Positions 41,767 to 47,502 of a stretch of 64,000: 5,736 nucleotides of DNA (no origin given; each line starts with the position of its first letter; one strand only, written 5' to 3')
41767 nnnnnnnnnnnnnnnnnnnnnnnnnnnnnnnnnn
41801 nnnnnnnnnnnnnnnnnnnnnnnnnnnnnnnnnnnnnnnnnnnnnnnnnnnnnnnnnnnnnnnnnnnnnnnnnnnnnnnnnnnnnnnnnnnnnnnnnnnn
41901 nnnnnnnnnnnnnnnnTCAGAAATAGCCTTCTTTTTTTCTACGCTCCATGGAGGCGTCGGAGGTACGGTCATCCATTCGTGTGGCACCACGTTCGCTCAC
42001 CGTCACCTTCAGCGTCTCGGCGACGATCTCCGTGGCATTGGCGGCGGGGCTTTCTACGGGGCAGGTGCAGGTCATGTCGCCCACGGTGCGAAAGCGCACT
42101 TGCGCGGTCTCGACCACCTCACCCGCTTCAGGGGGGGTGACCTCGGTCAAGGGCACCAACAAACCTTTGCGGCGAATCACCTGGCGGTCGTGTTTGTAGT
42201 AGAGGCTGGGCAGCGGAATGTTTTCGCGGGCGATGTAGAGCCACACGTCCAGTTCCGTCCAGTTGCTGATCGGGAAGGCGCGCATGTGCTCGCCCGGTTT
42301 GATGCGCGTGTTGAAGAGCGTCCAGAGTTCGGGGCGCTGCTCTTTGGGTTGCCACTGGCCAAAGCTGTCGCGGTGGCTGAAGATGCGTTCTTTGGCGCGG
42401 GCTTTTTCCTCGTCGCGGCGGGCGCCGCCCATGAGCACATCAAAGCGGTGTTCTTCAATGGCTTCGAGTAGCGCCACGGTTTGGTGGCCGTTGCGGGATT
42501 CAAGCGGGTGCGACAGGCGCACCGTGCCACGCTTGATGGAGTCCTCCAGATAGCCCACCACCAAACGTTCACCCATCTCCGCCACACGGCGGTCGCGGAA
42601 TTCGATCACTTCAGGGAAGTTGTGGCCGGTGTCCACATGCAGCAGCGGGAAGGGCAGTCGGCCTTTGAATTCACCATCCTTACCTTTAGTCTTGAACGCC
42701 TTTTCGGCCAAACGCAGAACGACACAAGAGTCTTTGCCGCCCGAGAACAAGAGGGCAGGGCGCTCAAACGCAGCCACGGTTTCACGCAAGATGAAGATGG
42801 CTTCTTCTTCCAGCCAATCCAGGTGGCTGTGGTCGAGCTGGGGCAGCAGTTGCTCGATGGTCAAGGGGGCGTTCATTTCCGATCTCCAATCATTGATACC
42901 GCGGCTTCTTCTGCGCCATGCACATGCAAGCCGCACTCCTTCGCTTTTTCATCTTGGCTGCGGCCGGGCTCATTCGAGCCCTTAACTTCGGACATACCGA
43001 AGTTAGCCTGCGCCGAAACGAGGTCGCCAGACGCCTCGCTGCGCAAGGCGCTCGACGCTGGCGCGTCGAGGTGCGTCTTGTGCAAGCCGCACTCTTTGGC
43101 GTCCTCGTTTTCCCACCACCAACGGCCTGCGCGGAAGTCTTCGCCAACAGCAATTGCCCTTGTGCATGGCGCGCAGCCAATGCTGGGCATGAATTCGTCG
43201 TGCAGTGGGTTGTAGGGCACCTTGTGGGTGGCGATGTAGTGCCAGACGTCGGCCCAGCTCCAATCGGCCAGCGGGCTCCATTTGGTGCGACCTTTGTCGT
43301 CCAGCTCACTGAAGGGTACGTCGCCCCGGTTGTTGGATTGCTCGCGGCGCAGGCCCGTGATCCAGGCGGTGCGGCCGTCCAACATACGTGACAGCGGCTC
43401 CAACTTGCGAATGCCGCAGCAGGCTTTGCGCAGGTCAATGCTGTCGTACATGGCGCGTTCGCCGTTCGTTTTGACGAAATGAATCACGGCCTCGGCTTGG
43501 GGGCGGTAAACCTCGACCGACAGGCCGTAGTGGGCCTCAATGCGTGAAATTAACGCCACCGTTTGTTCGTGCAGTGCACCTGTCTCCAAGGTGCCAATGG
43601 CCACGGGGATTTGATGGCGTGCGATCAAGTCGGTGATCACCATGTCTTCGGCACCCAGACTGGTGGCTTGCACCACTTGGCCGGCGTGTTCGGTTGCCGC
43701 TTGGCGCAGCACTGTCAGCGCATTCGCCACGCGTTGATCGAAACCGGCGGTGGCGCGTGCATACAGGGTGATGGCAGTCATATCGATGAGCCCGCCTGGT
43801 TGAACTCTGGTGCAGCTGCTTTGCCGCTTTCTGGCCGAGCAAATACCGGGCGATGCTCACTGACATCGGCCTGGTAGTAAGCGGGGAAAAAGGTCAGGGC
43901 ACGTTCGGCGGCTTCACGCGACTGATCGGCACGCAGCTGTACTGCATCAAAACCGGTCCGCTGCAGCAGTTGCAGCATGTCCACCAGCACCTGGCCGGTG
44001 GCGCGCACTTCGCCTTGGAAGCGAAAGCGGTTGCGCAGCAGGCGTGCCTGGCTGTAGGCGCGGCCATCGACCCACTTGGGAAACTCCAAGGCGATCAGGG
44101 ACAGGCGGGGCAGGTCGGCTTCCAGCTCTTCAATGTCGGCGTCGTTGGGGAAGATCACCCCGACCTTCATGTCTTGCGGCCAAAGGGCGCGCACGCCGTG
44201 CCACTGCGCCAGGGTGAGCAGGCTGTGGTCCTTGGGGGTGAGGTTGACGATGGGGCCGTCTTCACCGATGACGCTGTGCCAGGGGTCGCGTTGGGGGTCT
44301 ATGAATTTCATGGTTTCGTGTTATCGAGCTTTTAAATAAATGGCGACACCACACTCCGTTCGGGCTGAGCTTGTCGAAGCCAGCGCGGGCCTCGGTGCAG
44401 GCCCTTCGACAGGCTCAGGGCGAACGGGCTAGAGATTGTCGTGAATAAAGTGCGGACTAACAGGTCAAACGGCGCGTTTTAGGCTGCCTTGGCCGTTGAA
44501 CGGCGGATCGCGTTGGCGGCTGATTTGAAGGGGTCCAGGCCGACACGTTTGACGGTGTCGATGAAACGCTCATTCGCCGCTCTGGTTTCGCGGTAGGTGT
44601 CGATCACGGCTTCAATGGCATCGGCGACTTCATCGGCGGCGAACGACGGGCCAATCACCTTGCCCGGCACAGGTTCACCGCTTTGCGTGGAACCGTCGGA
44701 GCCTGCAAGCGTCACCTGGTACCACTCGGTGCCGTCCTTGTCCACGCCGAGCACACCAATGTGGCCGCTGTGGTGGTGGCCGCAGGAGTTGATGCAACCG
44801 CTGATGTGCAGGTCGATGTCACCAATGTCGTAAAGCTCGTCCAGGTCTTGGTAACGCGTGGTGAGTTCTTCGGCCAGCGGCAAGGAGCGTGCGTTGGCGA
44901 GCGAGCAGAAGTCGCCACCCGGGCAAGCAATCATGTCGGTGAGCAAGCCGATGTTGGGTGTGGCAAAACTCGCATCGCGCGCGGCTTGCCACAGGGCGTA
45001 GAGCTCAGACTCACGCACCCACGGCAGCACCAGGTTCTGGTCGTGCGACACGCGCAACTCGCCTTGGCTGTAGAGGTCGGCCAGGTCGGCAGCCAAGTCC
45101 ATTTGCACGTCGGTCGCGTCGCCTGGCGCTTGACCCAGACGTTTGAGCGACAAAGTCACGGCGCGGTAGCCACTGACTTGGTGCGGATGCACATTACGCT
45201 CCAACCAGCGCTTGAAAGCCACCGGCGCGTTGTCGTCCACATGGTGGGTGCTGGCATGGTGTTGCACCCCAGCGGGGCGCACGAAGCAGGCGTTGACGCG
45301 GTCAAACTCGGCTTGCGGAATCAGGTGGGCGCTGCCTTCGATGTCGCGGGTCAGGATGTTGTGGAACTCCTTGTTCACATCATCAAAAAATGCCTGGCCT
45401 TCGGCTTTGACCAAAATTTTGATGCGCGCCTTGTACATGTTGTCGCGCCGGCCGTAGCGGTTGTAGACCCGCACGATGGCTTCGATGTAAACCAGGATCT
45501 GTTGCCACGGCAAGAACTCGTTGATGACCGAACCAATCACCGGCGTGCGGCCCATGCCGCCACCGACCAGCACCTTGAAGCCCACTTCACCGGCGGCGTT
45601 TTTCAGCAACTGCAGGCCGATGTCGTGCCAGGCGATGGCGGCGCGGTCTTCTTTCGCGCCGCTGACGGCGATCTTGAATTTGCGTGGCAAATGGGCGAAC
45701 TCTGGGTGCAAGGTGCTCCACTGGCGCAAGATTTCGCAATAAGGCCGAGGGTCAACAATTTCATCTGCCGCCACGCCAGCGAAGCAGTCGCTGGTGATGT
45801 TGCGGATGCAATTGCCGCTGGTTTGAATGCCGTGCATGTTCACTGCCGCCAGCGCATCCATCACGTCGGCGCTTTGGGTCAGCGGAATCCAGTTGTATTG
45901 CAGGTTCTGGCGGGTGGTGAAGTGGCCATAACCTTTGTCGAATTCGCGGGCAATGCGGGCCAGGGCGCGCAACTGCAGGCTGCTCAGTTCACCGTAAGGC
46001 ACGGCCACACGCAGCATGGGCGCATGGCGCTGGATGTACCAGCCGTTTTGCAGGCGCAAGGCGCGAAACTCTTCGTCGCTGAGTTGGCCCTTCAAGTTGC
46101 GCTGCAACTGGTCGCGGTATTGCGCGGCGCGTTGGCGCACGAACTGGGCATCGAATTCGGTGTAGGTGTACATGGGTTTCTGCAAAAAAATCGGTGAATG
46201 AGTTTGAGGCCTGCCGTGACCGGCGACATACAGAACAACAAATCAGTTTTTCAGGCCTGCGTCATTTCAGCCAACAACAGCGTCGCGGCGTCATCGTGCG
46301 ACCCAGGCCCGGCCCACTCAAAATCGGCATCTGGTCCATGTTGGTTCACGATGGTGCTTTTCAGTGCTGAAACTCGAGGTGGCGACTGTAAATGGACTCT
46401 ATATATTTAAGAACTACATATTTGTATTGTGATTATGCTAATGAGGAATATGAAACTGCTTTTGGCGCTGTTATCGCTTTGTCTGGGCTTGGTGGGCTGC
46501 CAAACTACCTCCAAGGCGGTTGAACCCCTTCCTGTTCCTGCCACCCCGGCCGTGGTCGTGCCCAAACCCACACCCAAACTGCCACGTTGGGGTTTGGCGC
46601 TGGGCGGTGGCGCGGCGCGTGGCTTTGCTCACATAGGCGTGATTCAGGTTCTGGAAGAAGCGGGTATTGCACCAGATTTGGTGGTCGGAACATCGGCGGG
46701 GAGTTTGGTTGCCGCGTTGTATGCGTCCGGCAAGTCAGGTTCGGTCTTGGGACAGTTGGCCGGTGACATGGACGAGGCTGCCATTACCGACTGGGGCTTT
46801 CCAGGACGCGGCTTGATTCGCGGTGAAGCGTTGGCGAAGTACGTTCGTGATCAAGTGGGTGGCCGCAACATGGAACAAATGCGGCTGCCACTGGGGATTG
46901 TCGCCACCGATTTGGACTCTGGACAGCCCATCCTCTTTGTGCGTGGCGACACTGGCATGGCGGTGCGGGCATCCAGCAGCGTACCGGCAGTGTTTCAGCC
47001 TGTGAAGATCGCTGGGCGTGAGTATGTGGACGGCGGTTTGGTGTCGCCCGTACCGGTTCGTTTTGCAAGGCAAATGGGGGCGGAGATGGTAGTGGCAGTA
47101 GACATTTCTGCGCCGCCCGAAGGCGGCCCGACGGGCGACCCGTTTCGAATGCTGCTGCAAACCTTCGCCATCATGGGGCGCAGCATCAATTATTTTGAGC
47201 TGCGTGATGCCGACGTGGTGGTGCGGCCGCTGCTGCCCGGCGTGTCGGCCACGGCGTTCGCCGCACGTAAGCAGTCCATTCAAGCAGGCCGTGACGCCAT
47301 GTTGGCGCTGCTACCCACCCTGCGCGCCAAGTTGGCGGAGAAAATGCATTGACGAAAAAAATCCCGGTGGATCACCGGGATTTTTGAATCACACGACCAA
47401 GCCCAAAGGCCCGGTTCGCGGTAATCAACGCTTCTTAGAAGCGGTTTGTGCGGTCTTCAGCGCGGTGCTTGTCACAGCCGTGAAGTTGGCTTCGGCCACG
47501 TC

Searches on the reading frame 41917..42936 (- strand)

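Call 31: search_protein_families(library=pfam, proteins=[window:41917-42936:-], max_evalue=0.0001)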
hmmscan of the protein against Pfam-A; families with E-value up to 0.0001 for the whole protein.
window:41917-42936:- (339 aa): 1 family
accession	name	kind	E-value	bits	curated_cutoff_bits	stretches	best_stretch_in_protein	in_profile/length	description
PF01507.26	PAPS_reduct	-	1.9e-41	142.4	22.5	1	60-292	2-174/175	Phosphoadenosine phosphosulfate reductase domain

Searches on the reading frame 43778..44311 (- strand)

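Call 31: search_protein_families(library=pfam, proteins=[window:43778-44311:-], max_evalue=0.0001)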
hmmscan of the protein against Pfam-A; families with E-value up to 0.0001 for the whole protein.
window:43778-44311:- (177 aa): 1 family
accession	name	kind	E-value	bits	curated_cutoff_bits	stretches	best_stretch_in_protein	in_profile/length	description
PF06073.17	DUF934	-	2.3e-39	134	25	1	51-157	1-107/107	Bacterial protein of unknown function (DUF934)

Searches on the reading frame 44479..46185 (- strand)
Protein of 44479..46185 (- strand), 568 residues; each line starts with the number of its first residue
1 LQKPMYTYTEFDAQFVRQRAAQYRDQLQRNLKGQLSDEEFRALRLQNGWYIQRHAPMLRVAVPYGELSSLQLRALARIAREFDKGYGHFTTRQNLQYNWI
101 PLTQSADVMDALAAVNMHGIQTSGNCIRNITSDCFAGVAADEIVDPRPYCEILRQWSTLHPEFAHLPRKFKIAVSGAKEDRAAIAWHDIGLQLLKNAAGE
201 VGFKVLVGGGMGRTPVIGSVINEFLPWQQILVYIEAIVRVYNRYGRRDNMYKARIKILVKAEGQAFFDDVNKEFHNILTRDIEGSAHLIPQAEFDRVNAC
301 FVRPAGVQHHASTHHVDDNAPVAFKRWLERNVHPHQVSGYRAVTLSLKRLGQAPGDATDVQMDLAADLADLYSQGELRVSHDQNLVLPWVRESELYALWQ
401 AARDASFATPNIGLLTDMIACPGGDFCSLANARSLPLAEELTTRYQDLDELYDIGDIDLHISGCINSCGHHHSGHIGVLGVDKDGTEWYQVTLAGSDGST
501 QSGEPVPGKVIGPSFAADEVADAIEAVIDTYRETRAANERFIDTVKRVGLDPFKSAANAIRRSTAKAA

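Call 31: search_protein_families(library=pfam, proteins=[window:44479-46185:-], max_evalue=0.0001)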
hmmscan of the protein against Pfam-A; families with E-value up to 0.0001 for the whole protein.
window:44479-46185:- (568 aa): 2 families
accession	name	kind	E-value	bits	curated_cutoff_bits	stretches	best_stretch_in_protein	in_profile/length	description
PF01077.27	NIR_SIR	-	3e-60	202.7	27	2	123-265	1-144/158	Nitrite and sulphite reductase 4Fe-4S domain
PF03460.22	NIR_SIR_ferr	-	4.2e-29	100.5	24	2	57-115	11-69/69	Nitrite/Sulfite reductase ferredoxin-like half domain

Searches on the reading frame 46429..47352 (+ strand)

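Call 31: search_protein_families(library=pfam, proteins=[window:46429-47352:+], max_evalue=0.0001)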
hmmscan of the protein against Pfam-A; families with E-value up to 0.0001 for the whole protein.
window:46429-47352:+ (307 aa): 1 family
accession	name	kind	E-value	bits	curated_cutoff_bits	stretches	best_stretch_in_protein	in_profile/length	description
PF01734.28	Patatin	-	2.4e-34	119.7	27.7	1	56-213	1-190/191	Patatin-like phospholipase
